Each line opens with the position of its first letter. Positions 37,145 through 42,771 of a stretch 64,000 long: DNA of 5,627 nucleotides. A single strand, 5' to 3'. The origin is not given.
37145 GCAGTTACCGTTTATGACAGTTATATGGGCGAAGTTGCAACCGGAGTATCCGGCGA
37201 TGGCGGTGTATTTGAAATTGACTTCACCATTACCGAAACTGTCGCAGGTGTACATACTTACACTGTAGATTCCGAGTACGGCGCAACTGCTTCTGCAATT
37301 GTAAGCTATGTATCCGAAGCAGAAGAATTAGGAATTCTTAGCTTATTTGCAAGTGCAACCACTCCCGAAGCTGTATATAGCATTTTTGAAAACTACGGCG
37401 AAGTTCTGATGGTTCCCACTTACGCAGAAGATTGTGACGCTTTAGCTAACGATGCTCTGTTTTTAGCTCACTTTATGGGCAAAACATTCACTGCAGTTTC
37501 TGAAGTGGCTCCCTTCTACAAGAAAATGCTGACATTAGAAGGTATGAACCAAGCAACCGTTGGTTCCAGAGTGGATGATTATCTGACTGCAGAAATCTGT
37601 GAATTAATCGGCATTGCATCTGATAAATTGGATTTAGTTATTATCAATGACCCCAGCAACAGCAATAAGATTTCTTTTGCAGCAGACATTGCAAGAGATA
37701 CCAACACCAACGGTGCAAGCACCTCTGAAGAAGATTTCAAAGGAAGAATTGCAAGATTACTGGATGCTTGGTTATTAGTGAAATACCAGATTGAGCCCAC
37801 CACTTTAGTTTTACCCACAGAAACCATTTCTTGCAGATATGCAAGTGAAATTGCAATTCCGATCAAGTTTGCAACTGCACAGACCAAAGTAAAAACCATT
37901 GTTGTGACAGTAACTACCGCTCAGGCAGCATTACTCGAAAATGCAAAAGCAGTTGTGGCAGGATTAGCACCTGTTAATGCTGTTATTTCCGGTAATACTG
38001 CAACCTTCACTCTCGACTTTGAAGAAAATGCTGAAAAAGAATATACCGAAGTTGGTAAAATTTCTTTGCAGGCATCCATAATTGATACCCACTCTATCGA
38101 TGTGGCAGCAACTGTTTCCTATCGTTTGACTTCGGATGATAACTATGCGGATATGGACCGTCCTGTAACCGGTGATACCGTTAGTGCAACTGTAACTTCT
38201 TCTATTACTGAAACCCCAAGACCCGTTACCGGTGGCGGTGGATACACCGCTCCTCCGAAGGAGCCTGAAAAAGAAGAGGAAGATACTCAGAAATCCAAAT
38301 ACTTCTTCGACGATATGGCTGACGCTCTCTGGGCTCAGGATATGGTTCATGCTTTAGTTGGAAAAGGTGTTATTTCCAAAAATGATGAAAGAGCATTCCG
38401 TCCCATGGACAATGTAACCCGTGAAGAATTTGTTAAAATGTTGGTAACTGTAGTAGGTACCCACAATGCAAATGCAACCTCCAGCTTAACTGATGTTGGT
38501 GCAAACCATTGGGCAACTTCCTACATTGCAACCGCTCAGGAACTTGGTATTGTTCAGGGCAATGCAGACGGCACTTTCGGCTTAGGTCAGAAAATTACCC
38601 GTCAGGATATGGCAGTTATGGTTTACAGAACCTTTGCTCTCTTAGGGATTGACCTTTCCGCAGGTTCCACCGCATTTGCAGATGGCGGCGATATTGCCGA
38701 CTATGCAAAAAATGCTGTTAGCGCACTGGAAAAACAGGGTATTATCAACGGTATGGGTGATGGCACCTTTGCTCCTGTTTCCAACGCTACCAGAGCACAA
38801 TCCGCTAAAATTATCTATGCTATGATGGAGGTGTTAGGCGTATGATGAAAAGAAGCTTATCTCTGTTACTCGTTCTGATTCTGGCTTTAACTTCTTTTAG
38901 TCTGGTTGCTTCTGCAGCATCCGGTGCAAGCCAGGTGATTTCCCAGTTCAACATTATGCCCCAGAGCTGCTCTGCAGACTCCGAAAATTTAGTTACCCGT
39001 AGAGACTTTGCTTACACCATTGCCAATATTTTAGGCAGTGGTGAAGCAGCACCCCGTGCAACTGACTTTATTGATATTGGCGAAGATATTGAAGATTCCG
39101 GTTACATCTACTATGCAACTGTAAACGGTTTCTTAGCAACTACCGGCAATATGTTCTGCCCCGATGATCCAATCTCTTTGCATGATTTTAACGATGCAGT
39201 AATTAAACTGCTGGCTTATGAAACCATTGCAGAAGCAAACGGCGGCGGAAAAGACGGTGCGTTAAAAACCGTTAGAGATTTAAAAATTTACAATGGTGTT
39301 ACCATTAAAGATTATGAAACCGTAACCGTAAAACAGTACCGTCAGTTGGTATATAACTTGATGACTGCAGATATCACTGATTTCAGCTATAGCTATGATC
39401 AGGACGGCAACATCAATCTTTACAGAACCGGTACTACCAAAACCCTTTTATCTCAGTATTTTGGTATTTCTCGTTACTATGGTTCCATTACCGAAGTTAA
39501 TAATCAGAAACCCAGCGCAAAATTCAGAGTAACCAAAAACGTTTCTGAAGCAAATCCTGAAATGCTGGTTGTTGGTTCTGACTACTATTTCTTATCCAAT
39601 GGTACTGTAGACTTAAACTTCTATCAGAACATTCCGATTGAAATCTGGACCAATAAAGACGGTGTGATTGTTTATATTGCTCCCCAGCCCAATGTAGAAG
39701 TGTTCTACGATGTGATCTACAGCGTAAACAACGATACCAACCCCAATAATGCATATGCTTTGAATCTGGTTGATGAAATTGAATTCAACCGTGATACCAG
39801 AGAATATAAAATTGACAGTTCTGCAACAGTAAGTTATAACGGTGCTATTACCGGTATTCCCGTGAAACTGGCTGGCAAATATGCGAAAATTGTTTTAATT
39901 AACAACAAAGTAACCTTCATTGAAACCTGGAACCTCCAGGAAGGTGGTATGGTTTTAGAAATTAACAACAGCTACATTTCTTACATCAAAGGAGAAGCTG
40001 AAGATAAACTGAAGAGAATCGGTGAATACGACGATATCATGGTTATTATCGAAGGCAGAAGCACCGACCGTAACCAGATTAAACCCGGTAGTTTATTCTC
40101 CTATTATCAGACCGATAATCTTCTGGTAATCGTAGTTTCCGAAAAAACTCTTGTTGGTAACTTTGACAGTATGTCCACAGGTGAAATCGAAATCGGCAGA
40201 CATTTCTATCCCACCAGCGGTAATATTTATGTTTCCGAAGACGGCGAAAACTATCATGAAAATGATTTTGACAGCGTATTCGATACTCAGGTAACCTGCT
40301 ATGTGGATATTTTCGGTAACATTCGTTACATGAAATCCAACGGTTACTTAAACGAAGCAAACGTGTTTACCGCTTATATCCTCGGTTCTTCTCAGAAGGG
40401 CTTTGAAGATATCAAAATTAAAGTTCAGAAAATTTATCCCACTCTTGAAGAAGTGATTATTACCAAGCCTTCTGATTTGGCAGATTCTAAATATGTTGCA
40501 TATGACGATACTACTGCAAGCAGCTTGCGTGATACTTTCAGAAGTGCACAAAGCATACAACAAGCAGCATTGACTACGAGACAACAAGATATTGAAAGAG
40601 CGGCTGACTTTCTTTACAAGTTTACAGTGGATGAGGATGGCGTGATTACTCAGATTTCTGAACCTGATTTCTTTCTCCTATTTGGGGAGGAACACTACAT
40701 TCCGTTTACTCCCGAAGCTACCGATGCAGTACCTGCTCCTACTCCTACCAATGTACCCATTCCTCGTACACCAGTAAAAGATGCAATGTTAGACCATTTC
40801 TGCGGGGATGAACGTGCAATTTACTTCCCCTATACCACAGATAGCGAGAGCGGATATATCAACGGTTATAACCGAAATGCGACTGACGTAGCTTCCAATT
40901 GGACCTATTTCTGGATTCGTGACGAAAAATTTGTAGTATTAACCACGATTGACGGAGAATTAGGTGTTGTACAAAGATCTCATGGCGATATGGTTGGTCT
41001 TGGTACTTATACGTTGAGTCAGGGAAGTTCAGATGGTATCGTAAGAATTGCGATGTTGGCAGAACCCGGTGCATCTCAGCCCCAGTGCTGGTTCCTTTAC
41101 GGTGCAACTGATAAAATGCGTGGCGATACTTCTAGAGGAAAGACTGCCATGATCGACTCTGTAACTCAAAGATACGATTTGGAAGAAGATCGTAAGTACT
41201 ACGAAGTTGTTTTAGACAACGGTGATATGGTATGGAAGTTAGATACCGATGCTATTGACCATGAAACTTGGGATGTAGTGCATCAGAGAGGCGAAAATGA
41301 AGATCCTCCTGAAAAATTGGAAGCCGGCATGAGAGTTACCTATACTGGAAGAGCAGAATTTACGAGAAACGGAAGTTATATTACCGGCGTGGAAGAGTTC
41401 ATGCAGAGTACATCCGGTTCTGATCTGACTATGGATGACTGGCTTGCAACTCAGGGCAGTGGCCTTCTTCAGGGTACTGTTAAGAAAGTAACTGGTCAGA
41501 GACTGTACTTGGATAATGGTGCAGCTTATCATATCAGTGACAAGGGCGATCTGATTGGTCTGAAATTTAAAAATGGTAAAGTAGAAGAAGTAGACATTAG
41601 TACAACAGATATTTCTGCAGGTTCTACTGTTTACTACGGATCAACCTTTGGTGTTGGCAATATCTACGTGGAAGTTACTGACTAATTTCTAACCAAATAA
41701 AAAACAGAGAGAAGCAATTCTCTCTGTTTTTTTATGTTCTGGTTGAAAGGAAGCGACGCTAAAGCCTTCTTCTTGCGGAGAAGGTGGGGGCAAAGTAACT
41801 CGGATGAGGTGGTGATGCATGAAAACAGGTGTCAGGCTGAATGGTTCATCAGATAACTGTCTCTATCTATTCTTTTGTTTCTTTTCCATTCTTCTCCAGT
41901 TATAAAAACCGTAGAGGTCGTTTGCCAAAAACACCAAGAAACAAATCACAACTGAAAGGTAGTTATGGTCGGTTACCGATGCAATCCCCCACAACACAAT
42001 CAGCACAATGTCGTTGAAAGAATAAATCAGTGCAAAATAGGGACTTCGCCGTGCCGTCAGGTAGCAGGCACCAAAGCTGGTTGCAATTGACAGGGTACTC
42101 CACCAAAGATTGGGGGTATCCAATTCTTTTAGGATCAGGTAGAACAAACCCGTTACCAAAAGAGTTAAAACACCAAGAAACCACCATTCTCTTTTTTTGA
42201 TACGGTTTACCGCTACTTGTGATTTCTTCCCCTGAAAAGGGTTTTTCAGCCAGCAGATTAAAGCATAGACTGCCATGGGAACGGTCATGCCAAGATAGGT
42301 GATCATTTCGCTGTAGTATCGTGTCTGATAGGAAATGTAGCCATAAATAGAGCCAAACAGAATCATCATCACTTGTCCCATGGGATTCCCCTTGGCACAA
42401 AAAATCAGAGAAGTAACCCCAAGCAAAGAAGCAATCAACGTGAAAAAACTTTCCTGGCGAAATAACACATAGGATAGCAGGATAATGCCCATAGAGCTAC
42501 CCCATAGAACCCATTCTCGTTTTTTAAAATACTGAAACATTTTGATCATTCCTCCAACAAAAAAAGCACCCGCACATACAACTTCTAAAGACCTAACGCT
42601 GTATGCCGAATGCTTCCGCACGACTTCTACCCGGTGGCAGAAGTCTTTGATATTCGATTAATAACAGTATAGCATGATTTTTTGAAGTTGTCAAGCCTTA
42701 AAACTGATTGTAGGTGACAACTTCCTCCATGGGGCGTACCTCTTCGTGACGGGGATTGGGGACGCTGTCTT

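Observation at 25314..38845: Candidate dockerin-independent surface enzyme assembly: shared helical + beta 'docking' module on anchorless proteins and on an SLH scaffold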

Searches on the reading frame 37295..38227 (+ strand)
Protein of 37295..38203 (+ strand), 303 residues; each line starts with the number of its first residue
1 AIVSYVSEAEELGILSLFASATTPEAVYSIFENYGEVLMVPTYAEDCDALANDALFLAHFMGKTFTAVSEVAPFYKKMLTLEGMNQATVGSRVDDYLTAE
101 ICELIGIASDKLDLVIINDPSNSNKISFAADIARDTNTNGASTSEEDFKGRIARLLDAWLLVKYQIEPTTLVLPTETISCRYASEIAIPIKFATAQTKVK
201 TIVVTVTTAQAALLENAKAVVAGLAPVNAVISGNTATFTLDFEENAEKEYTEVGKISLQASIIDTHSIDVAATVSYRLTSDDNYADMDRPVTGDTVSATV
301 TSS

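Call 7: search_protein_families(library=pfam, proteins=[window:37295-38203:+], max_evalue=10)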
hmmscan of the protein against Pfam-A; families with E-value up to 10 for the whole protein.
seq(303 aa): 0 families

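Call 46: predict_structure(alignment_id=A3)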
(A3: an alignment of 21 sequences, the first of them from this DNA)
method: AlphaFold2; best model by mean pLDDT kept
length: 309 residues; sequences in the alignment: 21
mean_pLDDT: 93.3   pTM: 0.84
mean pLDDT of the five models: 93.3, 93.0, 92.9, 92.7, 92.3
residues with pLDDT >= 90: 269; 70-90: 30; 50-70: 10; < 50: 0
segments of 3 or more residues with pLDDT < 50: none
pLDDT, mean of each block of 10 residues (from residue 1): 80 96 97 93 95 97 94 98 97 96 96 87 96 97 97 96 94 92 95 95 96 94 92 96 89 95 96 93 94 95 62
secondary structure, 60 per line:
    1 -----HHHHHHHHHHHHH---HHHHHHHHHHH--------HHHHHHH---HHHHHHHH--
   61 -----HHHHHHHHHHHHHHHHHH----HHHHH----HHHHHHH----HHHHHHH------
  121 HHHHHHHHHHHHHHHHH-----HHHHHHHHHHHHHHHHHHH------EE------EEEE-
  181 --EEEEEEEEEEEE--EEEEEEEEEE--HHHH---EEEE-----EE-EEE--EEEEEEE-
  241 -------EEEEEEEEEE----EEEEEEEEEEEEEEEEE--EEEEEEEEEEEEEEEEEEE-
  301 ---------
elements in order: H6-18 H22-32 H41-47 H51-58 H66-83 H88-92 H97-103 H108-114 H121-137 H143-161 E176-179 E183-194 E197-206 H209-212 E216-219 E228-230 E233-239 E248-257 E262-278 E281-299
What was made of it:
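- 35810..38845 (+): SLH-anchored protein. Domain order: two CBM-like domains, Big_5, a region that hits CarboxypepD_reg only in orthologues, helical unit, second helical subdomain, cohesin-fold sandwich, three SLH repeats. AF2 model (call 46).
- On Cohesin module: The AF2 model of p35810 aa 498-806 (pLDDT 93.3) has nine strands at aa 673-796 (call 46).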

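Call 49: fold_search(model_id=the predicted structure, library=pdb)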
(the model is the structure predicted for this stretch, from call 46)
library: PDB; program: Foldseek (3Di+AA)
matches with E <= 10: 1916; with E <= 0.001: 31
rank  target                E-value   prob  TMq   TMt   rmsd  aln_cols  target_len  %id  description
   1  6kgf_C                4.8e-05  1.00  0.27  0.51   7.8       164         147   13  Crystal structure of CaDoc0917(R16D)-CaCohA2 complex at pH 8.2 (released 2020-07-08)
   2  7tva_A                5.7e-05  0.96  0.23  0.15  19.1       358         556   10  Stat5a Core in complex with AK2292 (released 2023-02-15)
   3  6kgd_A                6.7e-05  1.00  0.32  0.60   4.3       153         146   12  Crystal structure of CaDoc0917(R49D)-CaCohA2 complex at pH 8.0 (released 2020-07-08)
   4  6kgf_A                7.9e-05  1.00  0.28  0.52   7.4       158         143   11  Crystal structure of CaDoc0917(R16D)-CaCohA2 complex at pH 8.2 (released 2020-07-08)
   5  2vo8                  1.0e-04  1.00  0.34  0.69   3.9       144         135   11  Cohesin module from Clostridium perfringens ATCC13124 family 33 glycoside hydrolase. (released 2008-09-02)
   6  8qot_B                1.2e-04  1.00  0.21  0.40  10.7       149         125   15  Structure of the mu opioid receptor bound to the antagonist nanobody NbE (released 2023-12-27)
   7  7uc6                  1.2e-04  0.91  0.22  0.15  18.1       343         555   11  Stat5a Core in complex with Compound 12 (released 2023-02-15)
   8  5nrm_A                1.3e-04  1.00  0.27  0.49   5.9       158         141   11  Crystal structure of the sixth cohesin from Acetivibrio cellulolyticus' scaffoldin B in complex with Cel5 dockerin S51 (released 2018-01-31)
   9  5n5p_A                1.5e-04  1.00  0.28  0.51   5.9       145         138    8  Crystal structure of Ruminococcus flavefaciens' type III complex containing the fifth cohesin from scaffoldin B and th (released 2018-02-28)
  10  2xdh                  1.6e-04  1.00  0.29  0.55   5.5       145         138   14  Non-cellulosomal cohesin from the hyperthermophilic archaeon Archaeoglobus fulgidus (released 2010-05-26)
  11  6kgc_A                1.7e-04  1.00  0.31  0.58   4.8       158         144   13  Crystal structure of CaDoc0917(R49D)-CaCohA2 complex at pH 5.4 (released 2020-07-08)
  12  2jh2_A                1.8e-04  1.00  0.31  0.65   4.4       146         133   10  X-ray crystal structure of a cohesin-like module from Clostridium perfringens (released 2007-11-06)
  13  4ums                  1.8e-04  1.00  0.31  0.55   4.7       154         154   14  The crystal structure of the seventh ScaB type I cohesin from Pseudobacteroides cellulosolvens (released 2015-05-06)
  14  6kge_A                1.9e-04  1.00  0.26  0.50   8.1       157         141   13  Crystal structure of CaDoc0917(R16D)-CaCohA2 complex at pH 5.5 (released 2020-07-08)
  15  5lxv_A                2.0e-04  1.00  0.32  0.51   4.5       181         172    8  Crystal structure of Ruminococcus flavefaciens scaffoldin C cohesin in complex with a dockerin from an uncharacterized (released 2016-10-19)
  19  3ul4_A                3.5e-04  1.00  0.28  0.52   6.9       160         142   10  Crystal structure of Coh-OlpA(Cthe_3080)-Doc918(Cthe_0918) complex: A novel type I Cohesin-Dockerin complex from Clost (released 2012-11-28)
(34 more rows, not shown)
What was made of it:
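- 37826..38197 (+): Nine-strand beta sandwich with a cohesin fold (aa 673-796). Foldseek against PDB: cohesins dominate the top hits (6kgf_C E 4.8e-5; 2vo8 TM 0.69, rmsd 3.9; call 49).
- On Cohesin module: About 22 of the top 35 Foldseek PDB hits are cohesins, with E 5e-5 to 1e-3, prob 1.00 and target-normalised TM 0.5-0.69 (call 49).
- Closest known: Non-cellulosomal cohesin-dockerin pairs of Clostridium perfringens glycosidases. Same: These give the best TM-scores to the p35810 sandwich (0.57-0.69; call 49).
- Checked: The p35810 sandwich (aa 673-796) has a cohesin fold (call 49).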

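Call 50: search_solved_structures(query=A3, max_evalue=10)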
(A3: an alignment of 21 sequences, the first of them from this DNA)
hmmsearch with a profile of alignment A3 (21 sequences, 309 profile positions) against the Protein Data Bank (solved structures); distinct sequences matched with E-value up to 10: 2.
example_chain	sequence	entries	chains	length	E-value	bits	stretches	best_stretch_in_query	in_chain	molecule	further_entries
8w97_A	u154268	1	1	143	0.1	15.1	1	151-252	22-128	De novo design protein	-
7lhy_A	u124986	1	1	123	0.15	14.6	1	136-230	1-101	SWI/SNF nucleosome remodeling complex component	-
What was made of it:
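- On Cohesin module: A profile search of PDB sequences found no cohesin (call 50).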

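Call 66: search_protein_families(library=pfam, alignment_id=A3, max_evalue=10)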
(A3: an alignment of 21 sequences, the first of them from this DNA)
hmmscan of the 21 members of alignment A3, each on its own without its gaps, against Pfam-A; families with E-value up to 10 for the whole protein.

A. member 1, seq(309 aa): 1 family
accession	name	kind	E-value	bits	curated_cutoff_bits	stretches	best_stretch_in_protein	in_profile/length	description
PF23926.2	LtfC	-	1.6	9.8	27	0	268-304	30-68/100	LtfC-like, beta-sandwich domain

B. families by the number of members that match (of 21 scanned): 15 families
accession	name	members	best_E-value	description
PF21453.2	NCAP_ISAV_hel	1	0.0031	Infectious salmon anemia virus nucleoprotein, helical bundle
PF03168.19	LEA_2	1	0.012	Late embryogenesis abundant protein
PF09118.17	GO-like_E_set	1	0.018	Galactose oxidase-like, Early set domain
PF19317.4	Gag_p24_C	1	0.019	Gag protein p24 C-terminal domain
PF14742.11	GDE_N_bis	1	0.043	N-terminal domain of (some) glycogen debranching enzymes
PF12890.13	DHOase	1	0.053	Dihydro-orotase-like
PF06129.17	Chordopox_G3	1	0.086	Chordopoxvirus G3 protein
PF10480.15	ICAP-1_inte_bdg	1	0.09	Beta-1 integrin binding protein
PF18297.6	NFACT-R_2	1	0.1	NFACT protein RNA binding domain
PF07949.17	YbbR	1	0.14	YbbR-like protein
PF18111.7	RPGR1_C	1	0.15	Retinitis pigmentosa G-protein regulator interacting C-terminal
PF05184.20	SapB_1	1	0.15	Saposin-like type B, region 1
PF24328.1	DUF7498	1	0.16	Domain of unknown function (DUF7498)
PF05628.17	Borrelia_P13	1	0.16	Borrelia membrane protein P13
PF23926.2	LtfC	1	1.6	LtfC-like, beta-sandwich domain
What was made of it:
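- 37826..38197 (+): No Pfam Cohesin hit in 21 family members (call 66).
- Closest known: Anchoring scaffoldins of cellulosomes. Different: The sandwich is not detectable by the Pfam Cohesin model (call 66).
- Pfam Cohesin and a PDB profile search find nothing (calls 7, 50, 66).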

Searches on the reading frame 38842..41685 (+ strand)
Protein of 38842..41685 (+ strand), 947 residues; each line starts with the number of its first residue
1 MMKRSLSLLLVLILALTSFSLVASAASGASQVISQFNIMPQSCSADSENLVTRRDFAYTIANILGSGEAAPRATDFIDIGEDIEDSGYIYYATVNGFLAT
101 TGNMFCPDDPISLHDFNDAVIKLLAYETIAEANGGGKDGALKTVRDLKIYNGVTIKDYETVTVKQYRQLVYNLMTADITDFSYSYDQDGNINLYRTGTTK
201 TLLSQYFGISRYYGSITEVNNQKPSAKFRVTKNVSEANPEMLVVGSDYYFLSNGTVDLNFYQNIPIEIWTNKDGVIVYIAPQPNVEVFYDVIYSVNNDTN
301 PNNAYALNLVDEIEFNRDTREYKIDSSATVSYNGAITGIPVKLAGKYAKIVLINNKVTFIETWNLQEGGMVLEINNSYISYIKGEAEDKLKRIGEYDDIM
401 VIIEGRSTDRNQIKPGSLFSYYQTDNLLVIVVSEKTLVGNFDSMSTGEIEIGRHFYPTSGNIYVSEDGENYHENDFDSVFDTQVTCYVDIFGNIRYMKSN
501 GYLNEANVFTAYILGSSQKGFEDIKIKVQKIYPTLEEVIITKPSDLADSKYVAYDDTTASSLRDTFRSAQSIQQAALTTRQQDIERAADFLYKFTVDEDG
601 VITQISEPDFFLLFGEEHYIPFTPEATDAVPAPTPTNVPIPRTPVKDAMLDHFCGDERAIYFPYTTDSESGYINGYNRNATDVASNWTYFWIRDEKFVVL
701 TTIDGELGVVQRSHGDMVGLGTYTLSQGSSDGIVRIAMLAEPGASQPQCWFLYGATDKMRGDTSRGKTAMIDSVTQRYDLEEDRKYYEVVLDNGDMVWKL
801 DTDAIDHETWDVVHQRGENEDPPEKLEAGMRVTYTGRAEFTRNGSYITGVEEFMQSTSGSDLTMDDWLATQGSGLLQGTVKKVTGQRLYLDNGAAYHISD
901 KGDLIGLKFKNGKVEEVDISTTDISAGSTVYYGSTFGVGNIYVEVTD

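Call 4: search_protein_families(library=pfam, proteins=[window:38842-41685:+], max_evalue=0.01)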
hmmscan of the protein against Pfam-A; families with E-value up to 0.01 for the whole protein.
window:38842-41685:+ (947 aa): 0 families

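Call 55: search_protein_families(library=pfam, proteins=[window:38842-41685:+], max_evalue=10)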
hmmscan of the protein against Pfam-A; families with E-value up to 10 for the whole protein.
window:38842-41685:+ (947 aa): 0 families

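Call 56: search_solved_structures(query=window:38842-41685:+, max_evalue=1)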
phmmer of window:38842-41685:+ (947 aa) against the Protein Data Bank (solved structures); distinct sequences matched with E-value up to 1: 0.

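Call 76: search_protein_families(library=ncbifam, proteins=[window:38842-41685:+], max_evalue=0.01)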
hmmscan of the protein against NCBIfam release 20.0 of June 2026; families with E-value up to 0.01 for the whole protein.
window:38842-41685:+ (947 aa): 0 families

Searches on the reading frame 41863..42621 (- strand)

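Call 41: search_protein_families(library=pfam, proteins=[window:41863-42621:-], max_evalue=0.001)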
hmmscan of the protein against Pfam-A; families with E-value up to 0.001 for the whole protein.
window:41863-42621:- (252 aa): 1 family
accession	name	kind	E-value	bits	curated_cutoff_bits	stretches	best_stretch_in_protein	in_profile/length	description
PF04973.17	NMN_transporter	-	1.3e-35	123.4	27.3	1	59-244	2-175/175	Nicotinamide mononucleotide transporter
